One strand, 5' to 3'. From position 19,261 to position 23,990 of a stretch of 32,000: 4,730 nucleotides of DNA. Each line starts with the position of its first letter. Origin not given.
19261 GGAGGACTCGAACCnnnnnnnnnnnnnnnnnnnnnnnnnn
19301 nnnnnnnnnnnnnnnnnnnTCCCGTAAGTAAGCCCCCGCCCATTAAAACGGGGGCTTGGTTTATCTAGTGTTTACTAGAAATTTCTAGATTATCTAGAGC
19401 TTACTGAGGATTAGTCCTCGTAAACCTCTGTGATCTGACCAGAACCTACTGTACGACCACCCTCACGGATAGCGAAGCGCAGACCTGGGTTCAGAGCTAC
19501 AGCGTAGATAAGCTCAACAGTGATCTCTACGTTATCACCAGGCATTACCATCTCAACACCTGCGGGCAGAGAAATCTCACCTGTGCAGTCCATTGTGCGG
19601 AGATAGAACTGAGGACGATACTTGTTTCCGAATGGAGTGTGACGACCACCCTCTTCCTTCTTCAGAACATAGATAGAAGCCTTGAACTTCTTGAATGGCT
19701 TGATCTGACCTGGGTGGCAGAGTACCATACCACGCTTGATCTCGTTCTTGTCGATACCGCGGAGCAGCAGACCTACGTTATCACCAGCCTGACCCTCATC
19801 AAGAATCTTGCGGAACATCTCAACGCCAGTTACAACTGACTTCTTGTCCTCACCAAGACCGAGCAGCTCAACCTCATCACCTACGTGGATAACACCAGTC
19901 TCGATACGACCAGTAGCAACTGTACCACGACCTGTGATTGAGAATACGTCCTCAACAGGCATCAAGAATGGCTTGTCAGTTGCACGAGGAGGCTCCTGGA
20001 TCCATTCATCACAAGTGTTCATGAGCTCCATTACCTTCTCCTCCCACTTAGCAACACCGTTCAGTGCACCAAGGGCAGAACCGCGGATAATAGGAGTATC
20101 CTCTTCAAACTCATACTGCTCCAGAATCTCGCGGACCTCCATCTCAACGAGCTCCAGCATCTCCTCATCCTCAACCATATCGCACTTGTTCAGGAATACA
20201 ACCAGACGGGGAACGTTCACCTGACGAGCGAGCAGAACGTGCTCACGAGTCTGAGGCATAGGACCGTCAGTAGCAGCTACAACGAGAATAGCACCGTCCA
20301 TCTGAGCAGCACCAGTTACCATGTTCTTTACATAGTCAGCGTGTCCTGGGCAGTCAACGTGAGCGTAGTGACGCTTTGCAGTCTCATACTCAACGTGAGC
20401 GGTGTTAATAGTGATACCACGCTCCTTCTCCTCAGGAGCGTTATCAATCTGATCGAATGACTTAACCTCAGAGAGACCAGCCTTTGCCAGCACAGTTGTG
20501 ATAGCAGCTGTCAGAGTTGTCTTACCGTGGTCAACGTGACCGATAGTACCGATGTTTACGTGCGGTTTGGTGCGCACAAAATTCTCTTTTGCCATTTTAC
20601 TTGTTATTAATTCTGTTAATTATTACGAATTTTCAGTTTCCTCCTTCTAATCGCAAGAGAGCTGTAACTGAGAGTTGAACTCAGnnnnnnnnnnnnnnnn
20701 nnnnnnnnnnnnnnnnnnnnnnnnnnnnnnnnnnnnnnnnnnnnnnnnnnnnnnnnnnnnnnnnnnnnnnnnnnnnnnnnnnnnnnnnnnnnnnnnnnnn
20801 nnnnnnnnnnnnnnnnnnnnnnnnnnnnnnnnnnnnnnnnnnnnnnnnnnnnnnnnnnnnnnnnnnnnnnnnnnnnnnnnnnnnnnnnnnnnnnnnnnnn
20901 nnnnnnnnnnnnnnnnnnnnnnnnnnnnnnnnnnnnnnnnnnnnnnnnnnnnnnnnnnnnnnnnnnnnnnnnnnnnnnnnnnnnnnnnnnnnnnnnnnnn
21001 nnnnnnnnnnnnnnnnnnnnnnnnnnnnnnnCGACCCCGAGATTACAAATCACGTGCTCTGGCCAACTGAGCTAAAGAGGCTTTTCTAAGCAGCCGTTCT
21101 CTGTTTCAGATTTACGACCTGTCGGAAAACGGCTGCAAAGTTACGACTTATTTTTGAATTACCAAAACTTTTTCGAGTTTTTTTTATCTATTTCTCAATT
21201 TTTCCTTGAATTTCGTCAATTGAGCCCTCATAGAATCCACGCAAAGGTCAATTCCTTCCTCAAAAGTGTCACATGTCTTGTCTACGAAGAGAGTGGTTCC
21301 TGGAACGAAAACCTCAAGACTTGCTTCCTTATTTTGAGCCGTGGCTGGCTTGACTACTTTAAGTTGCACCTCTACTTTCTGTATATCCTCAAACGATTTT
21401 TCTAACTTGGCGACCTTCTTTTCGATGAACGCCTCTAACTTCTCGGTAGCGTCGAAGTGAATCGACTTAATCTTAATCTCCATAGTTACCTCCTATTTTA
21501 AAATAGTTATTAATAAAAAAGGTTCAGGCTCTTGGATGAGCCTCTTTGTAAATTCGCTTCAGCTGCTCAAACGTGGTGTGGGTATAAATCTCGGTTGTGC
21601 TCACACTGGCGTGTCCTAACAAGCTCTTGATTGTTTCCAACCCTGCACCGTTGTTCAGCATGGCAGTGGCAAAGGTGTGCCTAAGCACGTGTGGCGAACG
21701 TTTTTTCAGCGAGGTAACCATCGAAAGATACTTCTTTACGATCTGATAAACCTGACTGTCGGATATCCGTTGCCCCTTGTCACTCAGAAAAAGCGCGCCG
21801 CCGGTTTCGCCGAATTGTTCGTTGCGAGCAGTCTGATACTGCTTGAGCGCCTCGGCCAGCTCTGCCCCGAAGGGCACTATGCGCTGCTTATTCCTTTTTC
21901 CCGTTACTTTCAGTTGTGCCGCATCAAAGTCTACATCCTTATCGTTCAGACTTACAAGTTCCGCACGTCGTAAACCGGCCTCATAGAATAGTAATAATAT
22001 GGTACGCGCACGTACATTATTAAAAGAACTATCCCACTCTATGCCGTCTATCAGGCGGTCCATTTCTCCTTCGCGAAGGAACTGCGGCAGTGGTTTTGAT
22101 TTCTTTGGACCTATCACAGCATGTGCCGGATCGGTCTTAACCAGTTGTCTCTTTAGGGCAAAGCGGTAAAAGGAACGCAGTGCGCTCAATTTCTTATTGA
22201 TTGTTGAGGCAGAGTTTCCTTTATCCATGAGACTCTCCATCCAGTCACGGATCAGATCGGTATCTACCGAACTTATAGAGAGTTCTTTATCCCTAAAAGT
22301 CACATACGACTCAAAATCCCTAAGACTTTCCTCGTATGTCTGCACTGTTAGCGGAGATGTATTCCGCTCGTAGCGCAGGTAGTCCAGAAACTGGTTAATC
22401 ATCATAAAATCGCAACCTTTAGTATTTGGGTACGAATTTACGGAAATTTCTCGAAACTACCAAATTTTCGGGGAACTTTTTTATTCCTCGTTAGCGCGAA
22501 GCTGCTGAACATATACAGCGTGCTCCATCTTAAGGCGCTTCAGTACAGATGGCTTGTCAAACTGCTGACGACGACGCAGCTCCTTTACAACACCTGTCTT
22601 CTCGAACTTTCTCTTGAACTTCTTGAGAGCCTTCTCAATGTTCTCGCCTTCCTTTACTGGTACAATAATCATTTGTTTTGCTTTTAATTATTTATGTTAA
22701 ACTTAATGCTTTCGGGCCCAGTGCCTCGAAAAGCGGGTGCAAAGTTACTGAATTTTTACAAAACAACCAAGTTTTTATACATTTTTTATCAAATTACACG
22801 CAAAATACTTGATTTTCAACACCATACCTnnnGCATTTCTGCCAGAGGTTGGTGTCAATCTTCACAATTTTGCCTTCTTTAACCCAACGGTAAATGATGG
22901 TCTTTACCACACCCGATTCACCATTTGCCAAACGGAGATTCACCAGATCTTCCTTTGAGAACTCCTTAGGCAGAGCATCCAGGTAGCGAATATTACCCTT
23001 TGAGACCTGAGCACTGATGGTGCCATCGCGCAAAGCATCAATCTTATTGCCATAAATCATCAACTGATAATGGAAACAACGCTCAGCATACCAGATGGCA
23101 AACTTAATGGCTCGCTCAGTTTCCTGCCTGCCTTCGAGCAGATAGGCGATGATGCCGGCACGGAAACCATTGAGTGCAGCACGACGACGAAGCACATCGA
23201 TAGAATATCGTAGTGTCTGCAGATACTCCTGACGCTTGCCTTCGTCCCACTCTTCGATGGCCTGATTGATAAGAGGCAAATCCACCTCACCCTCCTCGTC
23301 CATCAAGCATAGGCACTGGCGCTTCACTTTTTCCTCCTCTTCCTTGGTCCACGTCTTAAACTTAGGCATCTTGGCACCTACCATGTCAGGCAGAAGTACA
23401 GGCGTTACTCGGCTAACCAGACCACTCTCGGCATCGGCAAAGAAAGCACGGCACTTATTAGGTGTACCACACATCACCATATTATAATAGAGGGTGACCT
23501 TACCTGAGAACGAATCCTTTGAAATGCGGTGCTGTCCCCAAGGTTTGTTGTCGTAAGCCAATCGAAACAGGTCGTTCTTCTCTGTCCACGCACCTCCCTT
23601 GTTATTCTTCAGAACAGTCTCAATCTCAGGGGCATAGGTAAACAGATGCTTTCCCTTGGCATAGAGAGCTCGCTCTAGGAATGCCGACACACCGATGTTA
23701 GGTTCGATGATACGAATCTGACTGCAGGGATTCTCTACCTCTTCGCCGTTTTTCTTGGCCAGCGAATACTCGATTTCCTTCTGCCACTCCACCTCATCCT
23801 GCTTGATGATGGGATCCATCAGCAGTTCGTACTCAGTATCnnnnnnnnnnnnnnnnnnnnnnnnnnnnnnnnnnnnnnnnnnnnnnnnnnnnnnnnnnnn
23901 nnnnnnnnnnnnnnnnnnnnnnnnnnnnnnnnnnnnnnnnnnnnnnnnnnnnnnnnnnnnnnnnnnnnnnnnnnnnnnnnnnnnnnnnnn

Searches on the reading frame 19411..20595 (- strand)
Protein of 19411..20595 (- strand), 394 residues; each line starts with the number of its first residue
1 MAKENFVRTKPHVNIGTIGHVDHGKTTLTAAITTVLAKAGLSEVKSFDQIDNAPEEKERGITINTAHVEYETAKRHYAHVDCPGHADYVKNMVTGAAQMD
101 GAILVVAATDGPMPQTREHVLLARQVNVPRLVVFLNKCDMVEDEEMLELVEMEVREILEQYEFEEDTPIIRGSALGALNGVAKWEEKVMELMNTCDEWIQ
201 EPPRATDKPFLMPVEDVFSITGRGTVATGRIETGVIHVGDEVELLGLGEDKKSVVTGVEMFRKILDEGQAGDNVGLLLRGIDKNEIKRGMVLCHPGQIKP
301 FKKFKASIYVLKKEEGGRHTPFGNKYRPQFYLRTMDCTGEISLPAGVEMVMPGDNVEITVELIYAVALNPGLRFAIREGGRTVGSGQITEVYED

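Call 7: search_protein_families(library=pfam, proteins=[window:19411-20595:-], max_evalue=0.01)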
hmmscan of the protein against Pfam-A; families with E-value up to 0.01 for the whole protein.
window:19411-20595:- (394 aa): 5 families
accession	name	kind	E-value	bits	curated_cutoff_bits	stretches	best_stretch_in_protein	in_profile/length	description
PF00009.33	GTP_EFTU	-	3.2e-64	216.4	26.5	1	10-200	1-187/188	Elongation factor Tu GTP binding domain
PF03143.23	GTP_EFTU_D3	-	2.3e-35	121.5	27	1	298-391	2-105/106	Elongation factor Tu C-terminal domain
PF03144.31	GTP_EFTU_D2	-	1.1e-21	77.5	30.3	1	224-293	1-73/73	Elongation factor Tu domain 2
PF01926.29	MMR_HSR1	-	0.00042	20.8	21.9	1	15-136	2-112/113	50S ribosome-binding GTPase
PF03193.22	RsgA_GTPase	-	0.0054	17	30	0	96-157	20-82/174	RsgA GTPase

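Call 8: search_protein_families(library=phrogs, proteins=[window:19411-20595:-], max_evalue=0.001)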
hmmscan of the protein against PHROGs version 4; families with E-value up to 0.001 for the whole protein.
window:19411-20595:- (394 aa): 3 families
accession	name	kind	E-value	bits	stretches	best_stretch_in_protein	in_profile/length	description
phrog_6880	-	other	2.9e-37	129.2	1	13-281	4-299/604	translation elongation factor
phrog_27465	-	unknown function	2.9e-11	44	1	1-32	1-32/59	-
phrog_12626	-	unknown function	4.8e-06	27.7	1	4-37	27-60/109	-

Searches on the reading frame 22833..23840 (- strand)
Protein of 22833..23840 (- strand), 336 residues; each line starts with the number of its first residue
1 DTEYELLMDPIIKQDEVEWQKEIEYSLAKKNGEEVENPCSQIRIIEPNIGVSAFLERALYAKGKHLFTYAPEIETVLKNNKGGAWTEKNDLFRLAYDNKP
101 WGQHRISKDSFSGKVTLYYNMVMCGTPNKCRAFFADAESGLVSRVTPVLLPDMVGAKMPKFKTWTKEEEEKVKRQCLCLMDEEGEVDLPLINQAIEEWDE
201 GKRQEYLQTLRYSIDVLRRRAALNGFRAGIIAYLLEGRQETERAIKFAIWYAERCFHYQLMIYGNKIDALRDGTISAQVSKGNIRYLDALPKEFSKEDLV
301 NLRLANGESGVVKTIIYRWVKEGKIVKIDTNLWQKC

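Call 63: search_protein_families(library=pfam, proteins=[window:22833-23840:-], max_evalue=10)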
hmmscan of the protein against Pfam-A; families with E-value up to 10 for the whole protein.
seq(336 aa): 1 family
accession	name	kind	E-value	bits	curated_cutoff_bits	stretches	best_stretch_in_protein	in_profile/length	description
PF13148.11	DUF3987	-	8.2e-05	22.4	27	1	20-174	102-256/364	Protein of unknown function (DUF3987)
